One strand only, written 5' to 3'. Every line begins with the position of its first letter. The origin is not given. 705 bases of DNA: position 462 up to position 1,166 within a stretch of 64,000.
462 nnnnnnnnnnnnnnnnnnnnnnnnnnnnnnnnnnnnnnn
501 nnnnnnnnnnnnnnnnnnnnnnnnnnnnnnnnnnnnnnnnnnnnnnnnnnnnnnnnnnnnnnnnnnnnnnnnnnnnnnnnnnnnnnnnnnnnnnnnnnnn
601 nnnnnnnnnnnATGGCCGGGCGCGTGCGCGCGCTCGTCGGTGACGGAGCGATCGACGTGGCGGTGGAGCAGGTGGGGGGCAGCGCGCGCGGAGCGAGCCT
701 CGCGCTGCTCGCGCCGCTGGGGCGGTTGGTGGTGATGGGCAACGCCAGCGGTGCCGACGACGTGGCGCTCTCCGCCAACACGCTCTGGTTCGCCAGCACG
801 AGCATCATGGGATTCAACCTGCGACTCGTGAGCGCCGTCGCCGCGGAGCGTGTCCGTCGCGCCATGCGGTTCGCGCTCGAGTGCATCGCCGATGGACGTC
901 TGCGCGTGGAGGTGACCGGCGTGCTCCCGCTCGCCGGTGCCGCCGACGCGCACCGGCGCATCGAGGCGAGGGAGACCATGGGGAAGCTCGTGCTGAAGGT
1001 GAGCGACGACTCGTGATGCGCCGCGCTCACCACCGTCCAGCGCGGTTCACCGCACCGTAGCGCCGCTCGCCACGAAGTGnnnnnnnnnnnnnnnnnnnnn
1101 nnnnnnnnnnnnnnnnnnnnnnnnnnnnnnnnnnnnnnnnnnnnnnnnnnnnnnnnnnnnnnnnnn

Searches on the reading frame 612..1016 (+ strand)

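Call 64: search_protein_families(library=pfam, proteins=[window:612-1016:+], max_evalue=0.00001)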
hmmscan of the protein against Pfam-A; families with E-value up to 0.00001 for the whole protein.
window:612-1016:+ (134 aa): 2 families
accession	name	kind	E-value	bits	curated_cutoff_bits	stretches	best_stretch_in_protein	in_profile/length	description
PF13602.12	ADH_zinc_N_2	-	2.5e-17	64.5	27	1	8-128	18-134/134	Zinc-binding dehydrogenase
PF00107.32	ADH_zinc_N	-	8.2e-09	35.9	31.8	1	3-83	48-122/129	Zinc-binding dehydrogenase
